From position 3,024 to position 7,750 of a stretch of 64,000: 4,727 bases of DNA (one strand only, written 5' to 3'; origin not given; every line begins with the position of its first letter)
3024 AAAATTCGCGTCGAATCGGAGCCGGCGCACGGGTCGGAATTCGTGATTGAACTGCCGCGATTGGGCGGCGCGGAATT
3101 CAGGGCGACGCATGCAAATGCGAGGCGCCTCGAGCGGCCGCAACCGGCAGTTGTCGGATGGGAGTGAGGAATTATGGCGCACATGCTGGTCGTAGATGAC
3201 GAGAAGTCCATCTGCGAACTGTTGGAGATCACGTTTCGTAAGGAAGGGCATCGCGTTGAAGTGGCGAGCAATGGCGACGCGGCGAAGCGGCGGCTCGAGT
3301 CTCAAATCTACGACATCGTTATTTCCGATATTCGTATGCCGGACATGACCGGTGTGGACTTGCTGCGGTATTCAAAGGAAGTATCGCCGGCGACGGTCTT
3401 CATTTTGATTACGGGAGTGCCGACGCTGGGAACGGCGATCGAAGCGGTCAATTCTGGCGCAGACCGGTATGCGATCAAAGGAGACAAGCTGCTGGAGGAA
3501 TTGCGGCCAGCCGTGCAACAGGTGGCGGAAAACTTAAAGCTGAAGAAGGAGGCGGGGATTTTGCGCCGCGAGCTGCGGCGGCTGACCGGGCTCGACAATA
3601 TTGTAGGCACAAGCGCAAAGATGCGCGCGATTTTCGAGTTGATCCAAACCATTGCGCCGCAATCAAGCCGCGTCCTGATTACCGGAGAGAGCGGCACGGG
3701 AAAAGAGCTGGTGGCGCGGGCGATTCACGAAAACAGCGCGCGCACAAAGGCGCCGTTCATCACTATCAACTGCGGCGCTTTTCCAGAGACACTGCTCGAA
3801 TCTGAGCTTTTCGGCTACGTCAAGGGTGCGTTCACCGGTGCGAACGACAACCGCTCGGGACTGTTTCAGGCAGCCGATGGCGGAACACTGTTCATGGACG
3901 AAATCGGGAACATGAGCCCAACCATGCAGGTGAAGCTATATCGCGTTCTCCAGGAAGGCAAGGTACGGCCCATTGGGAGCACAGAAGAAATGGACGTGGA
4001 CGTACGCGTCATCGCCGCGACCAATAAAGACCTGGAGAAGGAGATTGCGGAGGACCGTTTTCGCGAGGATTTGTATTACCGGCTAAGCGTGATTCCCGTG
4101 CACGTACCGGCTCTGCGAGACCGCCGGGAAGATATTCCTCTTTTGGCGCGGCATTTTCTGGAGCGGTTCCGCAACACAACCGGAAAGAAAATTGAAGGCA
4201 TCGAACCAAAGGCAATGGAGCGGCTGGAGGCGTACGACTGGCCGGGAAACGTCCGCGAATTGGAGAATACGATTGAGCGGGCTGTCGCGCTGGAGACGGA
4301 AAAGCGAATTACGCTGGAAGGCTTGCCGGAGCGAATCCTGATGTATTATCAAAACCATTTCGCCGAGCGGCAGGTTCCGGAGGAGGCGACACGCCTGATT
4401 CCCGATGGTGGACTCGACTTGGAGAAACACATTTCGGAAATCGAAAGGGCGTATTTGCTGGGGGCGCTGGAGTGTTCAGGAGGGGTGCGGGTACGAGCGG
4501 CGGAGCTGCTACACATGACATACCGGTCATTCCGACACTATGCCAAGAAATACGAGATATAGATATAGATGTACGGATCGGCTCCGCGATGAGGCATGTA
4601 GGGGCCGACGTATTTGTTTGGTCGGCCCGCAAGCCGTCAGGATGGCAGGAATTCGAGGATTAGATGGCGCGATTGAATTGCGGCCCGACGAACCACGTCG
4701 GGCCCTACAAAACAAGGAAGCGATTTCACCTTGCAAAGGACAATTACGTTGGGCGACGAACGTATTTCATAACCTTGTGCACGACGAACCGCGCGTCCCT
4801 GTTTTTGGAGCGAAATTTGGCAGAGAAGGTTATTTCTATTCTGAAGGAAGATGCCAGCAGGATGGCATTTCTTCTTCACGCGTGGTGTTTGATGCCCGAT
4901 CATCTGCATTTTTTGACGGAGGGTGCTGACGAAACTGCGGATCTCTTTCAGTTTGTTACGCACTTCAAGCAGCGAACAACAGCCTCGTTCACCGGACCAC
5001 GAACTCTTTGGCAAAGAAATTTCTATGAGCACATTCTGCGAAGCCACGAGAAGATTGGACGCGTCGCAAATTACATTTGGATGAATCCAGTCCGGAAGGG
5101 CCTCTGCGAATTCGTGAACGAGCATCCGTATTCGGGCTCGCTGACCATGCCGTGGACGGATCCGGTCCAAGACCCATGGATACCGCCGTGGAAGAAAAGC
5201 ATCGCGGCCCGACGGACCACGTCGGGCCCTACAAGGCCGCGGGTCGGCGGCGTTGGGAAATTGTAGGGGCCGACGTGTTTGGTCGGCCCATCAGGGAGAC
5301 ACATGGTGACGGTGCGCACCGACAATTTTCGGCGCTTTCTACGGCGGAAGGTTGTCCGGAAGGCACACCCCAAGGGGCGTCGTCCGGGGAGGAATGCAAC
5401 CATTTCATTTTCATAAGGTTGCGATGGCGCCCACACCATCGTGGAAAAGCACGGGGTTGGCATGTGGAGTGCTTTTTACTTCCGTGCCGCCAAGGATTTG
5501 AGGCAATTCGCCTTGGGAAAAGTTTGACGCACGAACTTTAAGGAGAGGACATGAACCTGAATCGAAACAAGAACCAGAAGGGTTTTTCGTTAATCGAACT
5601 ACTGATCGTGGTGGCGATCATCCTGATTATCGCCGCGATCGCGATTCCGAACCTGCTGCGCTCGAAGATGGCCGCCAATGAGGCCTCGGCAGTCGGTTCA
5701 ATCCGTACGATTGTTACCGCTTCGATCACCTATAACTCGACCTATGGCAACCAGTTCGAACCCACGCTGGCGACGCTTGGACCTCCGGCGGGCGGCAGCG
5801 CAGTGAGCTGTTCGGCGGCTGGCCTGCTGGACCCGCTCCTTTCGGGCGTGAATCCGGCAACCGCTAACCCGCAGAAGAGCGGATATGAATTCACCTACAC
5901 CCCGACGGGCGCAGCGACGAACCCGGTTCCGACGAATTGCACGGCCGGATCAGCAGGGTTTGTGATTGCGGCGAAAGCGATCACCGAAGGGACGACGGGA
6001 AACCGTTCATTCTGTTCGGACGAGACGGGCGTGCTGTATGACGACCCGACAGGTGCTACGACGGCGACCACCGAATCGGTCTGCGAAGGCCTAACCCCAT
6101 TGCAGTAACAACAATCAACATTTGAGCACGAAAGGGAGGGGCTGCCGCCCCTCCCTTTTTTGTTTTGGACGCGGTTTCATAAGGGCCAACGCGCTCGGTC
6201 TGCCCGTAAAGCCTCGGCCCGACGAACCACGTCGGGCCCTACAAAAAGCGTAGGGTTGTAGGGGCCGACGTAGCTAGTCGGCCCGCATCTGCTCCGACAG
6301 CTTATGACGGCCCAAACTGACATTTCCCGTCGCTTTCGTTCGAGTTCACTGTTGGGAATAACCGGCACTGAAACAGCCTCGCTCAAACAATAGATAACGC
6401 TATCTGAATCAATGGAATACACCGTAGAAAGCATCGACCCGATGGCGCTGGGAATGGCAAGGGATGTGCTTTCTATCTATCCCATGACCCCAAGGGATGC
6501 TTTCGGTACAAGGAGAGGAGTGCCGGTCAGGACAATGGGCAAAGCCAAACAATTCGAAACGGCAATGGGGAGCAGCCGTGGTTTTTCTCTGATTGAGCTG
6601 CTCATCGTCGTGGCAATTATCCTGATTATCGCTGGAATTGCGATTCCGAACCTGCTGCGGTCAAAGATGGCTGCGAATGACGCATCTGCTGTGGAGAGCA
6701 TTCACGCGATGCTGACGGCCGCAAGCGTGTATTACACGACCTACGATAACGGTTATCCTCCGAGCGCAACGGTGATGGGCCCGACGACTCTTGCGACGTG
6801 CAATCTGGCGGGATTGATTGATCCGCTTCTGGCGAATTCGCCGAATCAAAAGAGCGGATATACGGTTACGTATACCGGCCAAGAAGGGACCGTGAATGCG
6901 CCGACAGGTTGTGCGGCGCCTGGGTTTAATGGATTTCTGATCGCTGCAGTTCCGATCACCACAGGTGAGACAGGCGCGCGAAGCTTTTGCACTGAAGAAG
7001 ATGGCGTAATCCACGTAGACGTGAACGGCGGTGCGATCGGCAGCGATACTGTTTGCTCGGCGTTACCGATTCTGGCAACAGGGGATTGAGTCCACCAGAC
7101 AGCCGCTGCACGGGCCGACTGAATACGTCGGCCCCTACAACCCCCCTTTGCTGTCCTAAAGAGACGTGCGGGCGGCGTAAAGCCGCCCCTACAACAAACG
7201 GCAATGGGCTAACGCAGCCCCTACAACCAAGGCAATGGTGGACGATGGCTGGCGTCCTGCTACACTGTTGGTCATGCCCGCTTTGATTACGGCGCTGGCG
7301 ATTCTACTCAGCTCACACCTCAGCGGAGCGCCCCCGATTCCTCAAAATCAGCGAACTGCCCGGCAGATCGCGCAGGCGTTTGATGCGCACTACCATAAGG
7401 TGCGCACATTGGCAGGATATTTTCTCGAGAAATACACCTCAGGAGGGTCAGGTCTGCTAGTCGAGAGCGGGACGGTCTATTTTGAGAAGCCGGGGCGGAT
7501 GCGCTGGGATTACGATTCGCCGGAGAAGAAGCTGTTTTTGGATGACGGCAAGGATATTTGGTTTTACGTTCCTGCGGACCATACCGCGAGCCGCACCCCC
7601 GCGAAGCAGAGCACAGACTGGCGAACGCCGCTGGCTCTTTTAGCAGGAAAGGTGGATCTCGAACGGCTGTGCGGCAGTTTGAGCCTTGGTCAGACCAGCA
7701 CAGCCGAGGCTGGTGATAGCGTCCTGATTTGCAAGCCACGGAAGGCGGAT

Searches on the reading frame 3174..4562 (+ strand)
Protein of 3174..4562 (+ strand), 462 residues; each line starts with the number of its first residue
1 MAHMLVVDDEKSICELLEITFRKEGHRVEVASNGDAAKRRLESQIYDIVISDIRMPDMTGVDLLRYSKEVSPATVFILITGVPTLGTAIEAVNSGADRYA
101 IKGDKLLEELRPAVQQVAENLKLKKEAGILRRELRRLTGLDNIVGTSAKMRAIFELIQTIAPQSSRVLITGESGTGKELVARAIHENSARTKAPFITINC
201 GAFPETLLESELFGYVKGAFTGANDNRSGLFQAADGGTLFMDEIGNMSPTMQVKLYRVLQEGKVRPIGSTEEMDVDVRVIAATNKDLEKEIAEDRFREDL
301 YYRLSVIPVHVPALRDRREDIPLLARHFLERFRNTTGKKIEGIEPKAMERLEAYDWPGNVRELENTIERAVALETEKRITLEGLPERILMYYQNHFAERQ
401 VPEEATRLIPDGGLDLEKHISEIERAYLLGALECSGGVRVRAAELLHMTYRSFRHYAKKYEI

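Call 11: search_protein_families(library=pfam, proteins=[window:3174-4562:+], max_evalue=0.01)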
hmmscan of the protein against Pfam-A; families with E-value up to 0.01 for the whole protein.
window:3174-4562:+ (462 aa): 12 families
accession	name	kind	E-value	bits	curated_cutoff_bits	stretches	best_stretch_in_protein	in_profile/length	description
PF00158.32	Sigma54_activat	-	1.7e-73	246.3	20.2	1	143-309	1-167/168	Sigma-54 interaction domain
PF25601.1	AAA_lid_14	-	1.1e-29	102.5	27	1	315-391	1-77/87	AAA+ ATPase lid domain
PF14532.12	Sigma54_activ_2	-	7.6e-27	94.7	25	1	144-314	1-138/138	Sigma-54 interaction domain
PF00072.30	Response_reg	-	9.5e-20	71.3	30.2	1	5-103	2-100/111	Response regulator receiver domain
PF00004.35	AAA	-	1.5e-07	32.3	21.2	1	167-300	1-127/131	ATPase family associated with various cellular activities (AAA)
PF07728.20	AAA_5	-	1.7e-07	31.7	22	1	167-285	2-123/139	AAA domain (dynein-related subfamily)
PF02954.25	HTH_8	-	1.7e-05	24.9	22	1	421-454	3-36/42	Bacterial regulatory protein, Fis family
PF07724.20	AAA_2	-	4.4e-05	24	27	1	165-295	4-135/166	AAA domain (Cdc48 subfamily)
PF13191.12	AAA_16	-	5.5e-05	24.2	32.6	1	145-223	4-86/167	AAA ATPase domain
PF01078.27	Mg_chelatase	-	0.0035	17.2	20.3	0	222-284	93-157/207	Magnesium chelatase, subunit ChlI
PF12775.13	AAA_7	-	0.0049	16.9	25.8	1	143-201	13-70/181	P-loop containing dynein motor region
PF07726.17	AAA_3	-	0.0095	16.3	27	0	167-284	2-111/131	ATPase family associated with various cellular activities (AAA)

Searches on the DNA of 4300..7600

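Call 51: search_rna_families(source=window, start=4300, end=7600, threshold=evalue, max_evalue=1)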
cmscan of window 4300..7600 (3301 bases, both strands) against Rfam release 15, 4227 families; matches with E-value up to 1: 1.
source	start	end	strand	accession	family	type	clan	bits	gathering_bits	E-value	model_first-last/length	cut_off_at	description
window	7108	7196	-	RF04183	Bacteroidales_small_SRP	Gene;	CL00003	21.9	55.2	0.4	1-107/107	no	Bacteroidales small SRP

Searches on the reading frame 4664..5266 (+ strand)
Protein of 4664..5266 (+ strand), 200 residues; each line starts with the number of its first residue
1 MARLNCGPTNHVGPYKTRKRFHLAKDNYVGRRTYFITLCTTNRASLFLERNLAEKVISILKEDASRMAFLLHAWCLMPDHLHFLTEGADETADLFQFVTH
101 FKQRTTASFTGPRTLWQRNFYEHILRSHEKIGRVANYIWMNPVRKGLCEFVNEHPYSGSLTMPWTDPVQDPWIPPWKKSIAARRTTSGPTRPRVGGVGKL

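Call 11: search_protein_families(library=pfam, proteins=[window:4664-5266:+], max_evalue=0.01)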
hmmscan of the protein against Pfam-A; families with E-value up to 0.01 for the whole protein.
window:4664-5266:+ (200 aa): 1 family
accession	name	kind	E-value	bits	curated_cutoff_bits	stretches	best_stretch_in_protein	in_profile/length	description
PF01797.21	Y1_Tnp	-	1.5e-09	38.5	23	1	33-138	6-118/121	Transposase IS200 like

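Call 12: search_protein_families(library=ncbifam, proteins=[window:4664-5266:+], max_evalue=0.01)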
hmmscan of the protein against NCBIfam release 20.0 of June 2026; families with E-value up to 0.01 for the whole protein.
window:4664-5266:+ (200 aa): 2 families
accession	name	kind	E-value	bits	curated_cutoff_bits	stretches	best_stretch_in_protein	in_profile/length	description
NF047646.1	REP_Tyr_transpos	equivalog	2.5e-31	108.5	80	1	28-157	6-146/146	REP-associated tyrosine transposase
NF033573.1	transpos_IS200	equivalog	1.5e-05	25.2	55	1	28-109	7-86/126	IS200/IS605 family transposase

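Call 14: find_encoding_contigs(protein=window:4664-5266:+, flank=10000, max_places=10)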
Protein window:4664-5266:+ (200 aa): 1 contig read that carries it; 1 place shown.
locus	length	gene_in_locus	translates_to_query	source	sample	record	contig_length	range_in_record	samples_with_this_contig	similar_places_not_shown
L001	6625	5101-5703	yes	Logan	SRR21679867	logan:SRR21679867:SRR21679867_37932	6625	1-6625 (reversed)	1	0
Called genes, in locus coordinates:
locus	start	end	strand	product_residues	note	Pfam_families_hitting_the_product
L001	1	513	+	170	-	?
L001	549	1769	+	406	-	PF28597:T2SSF_N, PF00482:T2SSF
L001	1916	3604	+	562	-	PF25323:6TM_PilS, PF00989:PAS, PF08448:PAS_4, PF13426:PAS_9, PF00512:HisKA, PF02518:HATPase_c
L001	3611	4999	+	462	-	PF00072:Response_reg, PF00158:Sigma54_activat, PF14532:Sigma54_activ_2, PF00004:AAA (weak), PF07728:AAA_5 (weak), PF25601:AAA_lid_14, PF02954:HTH_8 (faint)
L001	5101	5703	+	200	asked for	PF01797:Y1_Tnp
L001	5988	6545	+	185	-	PF07963:N_methyl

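Call 17: find_homologous_proteins(query=window:4664-5266:+, max_evalue=1e-10)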
Query window:4664-5266:+ (200 aa): 219 proteins with E <= 1e-10 among 277 candidates; the best 120 are listed.
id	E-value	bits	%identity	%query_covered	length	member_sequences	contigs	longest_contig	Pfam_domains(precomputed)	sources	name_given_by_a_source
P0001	3.1e-138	476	100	100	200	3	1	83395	PF01797.22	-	-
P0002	6.7e-72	260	64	83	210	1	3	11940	PF01797.22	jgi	jgi:putative transposase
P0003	1.5e-70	255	60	88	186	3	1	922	PF01797.22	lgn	-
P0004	5.9e-68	247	61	88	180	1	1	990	PF01797.22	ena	-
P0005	9.5e-64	233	58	84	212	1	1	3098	PF01797.22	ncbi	-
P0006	2.8e-51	192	48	89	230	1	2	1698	PF01797.22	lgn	-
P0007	3.3e-51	192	47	86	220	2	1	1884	PF01797.22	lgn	-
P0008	5.4e-51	191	50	81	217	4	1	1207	PF01797.22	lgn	-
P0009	1.3e-49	187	50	81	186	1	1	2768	PF01797.22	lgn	-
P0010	1.1e-46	177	48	83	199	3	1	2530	PF01797.22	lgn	-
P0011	3.1e-45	173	49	79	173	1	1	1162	PF01797.22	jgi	jgi:putative transposase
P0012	2.4e-44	170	48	81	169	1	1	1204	PF01797.22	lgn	-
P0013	3.7e-44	169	47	78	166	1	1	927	PF01797.22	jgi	jgi:putative transposase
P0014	9.6e-44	168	47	81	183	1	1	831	PF01797.22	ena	-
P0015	1.5e-43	167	47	82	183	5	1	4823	PF01797.22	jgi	-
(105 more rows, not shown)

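Call 19: find_encoding_contigs(protein=P0002, flank=10000, max_places=5)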
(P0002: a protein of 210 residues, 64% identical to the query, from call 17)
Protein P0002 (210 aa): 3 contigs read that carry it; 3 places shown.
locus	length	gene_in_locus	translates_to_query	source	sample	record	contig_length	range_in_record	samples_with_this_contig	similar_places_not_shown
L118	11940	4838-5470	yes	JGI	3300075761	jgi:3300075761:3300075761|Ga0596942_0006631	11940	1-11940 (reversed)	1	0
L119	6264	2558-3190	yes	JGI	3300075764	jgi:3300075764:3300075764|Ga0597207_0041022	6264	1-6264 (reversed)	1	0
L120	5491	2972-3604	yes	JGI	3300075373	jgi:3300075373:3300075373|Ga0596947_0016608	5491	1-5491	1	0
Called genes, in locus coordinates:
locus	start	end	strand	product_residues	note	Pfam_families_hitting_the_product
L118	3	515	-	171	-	?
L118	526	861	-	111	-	PF03551:PadR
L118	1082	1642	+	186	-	PF04542:Sigma70_r2, PF08281:Sigma70_r4_2, PF04545:Sigma70_r4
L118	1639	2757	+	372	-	PF10099:RskA_C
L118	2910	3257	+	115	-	-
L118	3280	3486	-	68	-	-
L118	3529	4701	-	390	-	PF07228:SpoIIE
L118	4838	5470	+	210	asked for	PF01797:Y1_Tnp (weak)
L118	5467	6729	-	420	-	PF00817:IMS, PF11798:IMS_HHH (weak), PF21999:IMS_HHH_1, PF11799:IMS_C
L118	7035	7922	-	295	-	PF17827:PrmC_N, PF05175:MTS, PF06325:PrmA, PF01170:UPF0020, PF12847:Methyltransf_18 (weak), PF08242:Methyltransf_12, PF13649:Methyltransf_25, PF13847:Methyltransf_31, +1 more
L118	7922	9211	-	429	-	PF03462:PCRF, PF00472:RF-1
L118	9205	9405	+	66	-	-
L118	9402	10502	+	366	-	PF00355:Rieske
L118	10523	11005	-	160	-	-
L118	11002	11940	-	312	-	PF02511:Thy1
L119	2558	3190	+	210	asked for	PF01797:Y1_Tnp (weak)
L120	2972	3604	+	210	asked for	PF01797:Y1_Tnp (weak)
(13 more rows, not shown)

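Call 47: search_solved_structures(query=window:4664-5266:+, max_evalue=0.01, show_alignments=1)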
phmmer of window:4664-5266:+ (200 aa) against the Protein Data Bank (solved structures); distinct sequences matched with E-value up to 0.01: 1.
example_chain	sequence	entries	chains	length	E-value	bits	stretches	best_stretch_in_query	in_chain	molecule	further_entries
4er8_A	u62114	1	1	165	2.1e-12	50.5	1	28-157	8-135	TnpArep for protein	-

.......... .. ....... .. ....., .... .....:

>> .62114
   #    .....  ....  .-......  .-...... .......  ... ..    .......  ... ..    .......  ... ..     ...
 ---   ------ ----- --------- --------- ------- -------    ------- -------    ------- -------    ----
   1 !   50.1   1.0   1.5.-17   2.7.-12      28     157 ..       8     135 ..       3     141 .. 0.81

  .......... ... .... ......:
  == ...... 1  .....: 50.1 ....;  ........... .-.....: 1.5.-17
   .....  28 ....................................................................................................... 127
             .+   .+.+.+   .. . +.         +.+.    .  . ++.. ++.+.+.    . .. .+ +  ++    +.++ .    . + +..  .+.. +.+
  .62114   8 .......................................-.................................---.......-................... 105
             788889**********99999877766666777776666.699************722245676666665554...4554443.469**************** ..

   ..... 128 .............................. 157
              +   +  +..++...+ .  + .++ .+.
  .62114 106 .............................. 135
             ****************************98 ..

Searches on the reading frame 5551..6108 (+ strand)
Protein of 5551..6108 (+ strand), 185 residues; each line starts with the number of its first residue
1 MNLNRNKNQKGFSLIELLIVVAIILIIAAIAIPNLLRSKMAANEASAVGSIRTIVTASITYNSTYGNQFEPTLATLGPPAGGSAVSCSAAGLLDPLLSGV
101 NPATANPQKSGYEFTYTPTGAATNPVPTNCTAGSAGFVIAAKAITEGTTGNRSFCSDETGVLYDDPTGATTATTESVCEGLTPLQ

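Call 11: search_protein_families(library=pfam, proteins=[window:5551-6108:+], max_evalue=0.01)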
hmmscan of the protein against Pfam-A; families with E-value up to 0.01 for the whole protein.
window:5551-6108:+ (185 aa): 1 family
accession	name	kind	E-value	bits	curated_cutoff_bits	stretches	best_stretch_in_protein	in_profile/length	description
PF07963.17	N_methyl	-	4.4e-10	39.1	21.2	1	7-32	2-27/27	Prokaryotic N-terminal methylation motif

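Call 12: search_protein_families(library=ncbifam, proteins=[window:5551-6108:+], max_evalue=0.01)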
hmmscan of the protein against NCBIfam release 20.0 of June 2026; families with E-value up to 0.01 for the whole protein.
window:5551-6108:+ (185 aa): 8 families
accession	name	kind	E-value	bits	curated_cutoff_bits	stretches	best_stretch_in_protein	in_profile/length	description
NF041775.1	typeIV_PilA_Myxo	equivalog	2.6e-10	40.7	400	1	6-63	7-64/214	type IV pilin protein PilA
TIGR02532.1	IV_pilin_GFxxxE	domain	2.3e-08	33.5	16.3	1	9-32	1-24/24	prepilin-type N-terminal cleavage/methylation domain-containing protein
NF040999.1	pilin_ComGC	equivalog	1.4e-07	31.6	75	1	9-61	1-53/84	competence type IV pilus major pilin ComGC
NF007862.0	PRK10574.1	equivalog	6e-07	29.7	138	1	7-35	2-30/145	prepilin peptidase-dependent pilin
NF041013.1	T4P_ComGE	equivalog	1.9e-06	27.9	49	1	7-44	1-38/83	competence type IV pilus minor pilin ComGE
TIGR01710.1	typeII_sec_gspG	equivalog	2.5e-06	27.5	88.85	1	10-61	1-52/134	type II secretion system major pseudopilin GspG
NF007800.0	PRK10506.1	equivalog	0.00026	20.9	158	1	5-33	4-32/163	prepilin peptidase-dependent protein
TIGR01708.2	typeII_sec_gspH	equivalog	0.00034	20.7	80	1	9-35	1-27/169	type II secretion system minor pseudopilin GspH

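Call 20: find_encoding_contigs(protein=window:5551-6108:+, flank=10000, max_places=10)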
Protein window:5551-6108:+ (185 aa): 1 contig read that carries it; 1 place shown.
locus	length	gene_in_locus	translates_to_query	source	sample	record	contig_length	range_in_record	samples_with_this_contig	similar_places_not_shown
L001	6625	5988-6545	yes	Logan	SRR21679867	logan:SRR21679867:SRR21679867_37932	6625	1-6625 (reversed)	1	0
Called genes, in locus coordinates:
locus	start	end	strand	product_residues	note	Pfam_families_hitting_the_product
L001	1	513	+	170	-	?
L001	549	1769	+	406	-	PF28597:T2SSF_N, PF00482:T2SSF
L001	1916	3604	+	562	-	PF25323:6TM_PilS, PF00989:PAS, PF08448:PAS_4, PF13426:PAS_9, PF00512:HisKA, PF02518:HATPase_c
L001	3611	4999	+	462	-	PF00072:Response_reg, PF00158:Sigma54_activat, PF14532:Sigma54_activ_2, PF00004:AAA (weak), PF07728:AAA_5 (weak), PF25601:AAA_lid_14, PF02954:HTH_8 (faint)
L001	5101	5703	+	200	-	PF01797:Y1_Tnp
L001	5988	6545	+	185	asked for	PF07963:N_methyl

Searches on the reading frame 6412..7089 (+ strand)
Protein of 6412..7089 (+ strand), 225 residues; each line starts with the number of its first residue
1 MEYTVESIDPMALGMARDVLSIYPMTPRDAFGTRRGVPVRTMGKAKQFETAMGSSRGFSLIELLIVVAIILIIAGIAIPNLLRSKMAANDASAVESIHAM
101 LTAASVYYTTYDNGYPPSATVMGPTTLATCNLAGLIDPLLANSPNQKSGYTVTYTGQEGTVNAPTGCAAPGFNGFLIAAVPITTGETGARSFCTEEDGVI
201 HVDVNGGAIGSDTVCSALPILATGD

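Call 11: search_protein_families(library=pfam, proteins=[window:6412-7089:+], max_evalue=0.01)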
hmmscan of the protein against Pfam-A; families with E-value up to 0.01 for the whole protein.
window:6412-7089:+ (225 aa): 1 family
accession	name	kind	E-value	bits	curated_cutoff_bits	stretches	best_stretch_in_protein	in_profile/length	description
PF07963.17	N_methyl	-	6.6e-07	29.1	21.2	1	54-78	3-27/27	Prokaryotic N-terminal methylation motif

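Call 12: search_protein_families(library=ncbifam, proteins=[window:6412-7089:+], max_evalue=0.01)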
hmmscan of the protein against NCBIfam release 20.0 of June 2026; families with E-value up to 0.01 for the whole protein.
window:6412-7089:+ (225 aa): 8 families
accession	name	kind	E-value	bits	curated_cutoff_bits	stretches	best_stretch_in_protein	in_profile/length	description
NF041775.1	typeIV_PilA_Myxo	equivalog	5.8e-11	42.8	400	1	55-112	10-67/214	type IV pilin protein PilA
TIGR02532.1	IV_pilin_GFxxxE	domain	4.6e-07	29.4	16.3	1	56-78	2-24/24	prepilin-type N-terminal cleavage/methylation domain-containing protein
TIGR01710.1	typeII_sec_gspG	equivalog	1.5e-06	28.3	88.85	1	56-115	1-58/134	type II secretion system major pseudopilin GspG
NF040999.1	pilin_ComGC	equivalog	3.2e-06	27.2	75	1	56-105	2-51/84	competence type IV pilus major pilin ComGC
NF041013.1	T4P_ComGE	equivalog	1.6e-05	24.9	49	1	56-105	4-53/83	competence type IV pilus minor pilin ComGE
NF007862.0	PRK10574.1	equivalog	2e-05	24.7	138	1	54-81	3-30/145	prepilin peptidase-dependent pilin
TIGR01708.2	typeII_sec_gspH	equivalog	0.00049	20.1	80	1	55-78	1-24/169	type II secretion system minor pseudopilin GspH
NF007800.0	PRK10506.1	equivalog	0.0046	16.8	158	1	51-78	4-31/163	prepilin peptidase-dependent protein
